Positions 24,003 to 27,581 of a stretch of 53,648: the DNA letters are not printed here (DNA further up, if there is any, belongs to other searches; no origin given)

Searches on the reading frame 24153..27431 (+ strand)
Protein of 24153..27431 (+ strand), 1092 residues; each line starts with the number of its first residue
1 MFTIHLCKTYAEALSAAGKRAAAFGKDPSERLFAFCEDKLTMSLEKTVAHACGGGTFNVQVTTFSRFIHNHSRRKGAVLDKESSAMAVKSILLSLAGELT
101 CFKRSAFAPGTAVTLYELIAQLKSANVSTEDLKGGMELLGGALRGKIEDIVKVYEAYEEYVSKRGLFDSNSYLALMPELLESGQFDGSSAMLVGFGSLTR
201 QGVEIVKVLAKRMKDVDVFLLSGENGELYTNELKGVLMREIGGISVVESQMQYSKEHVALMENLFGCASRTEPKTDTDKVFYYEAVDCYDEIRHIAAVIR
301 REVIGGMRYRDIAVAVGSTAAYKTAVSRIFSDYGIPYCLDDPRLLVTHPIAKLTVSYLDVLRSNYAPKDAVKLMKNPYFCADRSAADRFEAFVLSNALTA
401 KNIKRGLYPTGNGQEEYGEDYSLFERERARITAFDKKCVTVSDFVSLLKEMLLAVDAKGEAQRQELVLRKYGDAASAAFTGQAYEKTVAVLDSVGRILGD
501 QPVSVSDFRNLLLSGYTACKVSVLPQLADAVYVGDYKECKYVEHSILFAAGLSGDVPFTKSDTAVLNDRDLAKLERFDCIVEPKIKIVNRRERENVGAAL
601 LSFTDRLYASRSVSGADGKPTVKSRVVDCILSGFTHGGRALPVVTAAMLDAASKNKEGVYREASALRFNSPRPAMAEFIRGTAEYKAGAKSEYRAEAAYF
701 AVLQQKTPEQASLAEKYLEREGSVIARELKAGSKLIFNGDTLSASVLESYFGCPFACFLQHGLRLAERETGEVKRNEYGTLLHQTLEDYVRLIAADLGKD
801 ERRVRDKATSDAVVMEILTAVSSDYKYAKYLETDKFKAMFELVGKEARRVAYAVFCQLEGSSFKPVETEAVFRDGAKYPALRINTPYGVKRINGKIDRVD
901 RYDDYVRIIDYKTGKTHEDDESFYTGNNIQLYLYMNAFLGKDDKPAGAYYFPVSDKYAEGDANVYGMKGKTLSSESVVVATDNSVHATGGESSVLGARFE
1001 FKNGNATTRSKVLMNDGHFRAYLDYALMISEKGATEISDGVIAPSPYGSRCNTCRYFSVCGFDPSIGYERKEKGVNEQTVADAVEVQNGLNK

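Call 38: search_protein_families(library=pfam, proteins=[window:24153-27431:+], max_evalue=0.1)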
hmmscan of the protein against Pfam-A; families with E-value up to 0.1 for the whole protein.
window:24153-27431:+ (1092 aa): 3 families
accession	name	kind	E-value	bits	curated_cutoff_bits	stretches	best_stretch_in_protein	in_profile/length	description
PF12705.13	PDDEXK_1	-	1.2e-32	114.2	22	1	741-1060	1-246/247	PD-(D/E)XK nuclease superfamily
PF21445.3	ADDB_N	-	1.8e-21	77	26.6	1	36-222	35-233/290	ADDB, N-terminal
PF13361.12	UvrD_C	-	0.014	15.3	25.6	1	270-389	32-150/350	UvrD-like helicase C-terminal domain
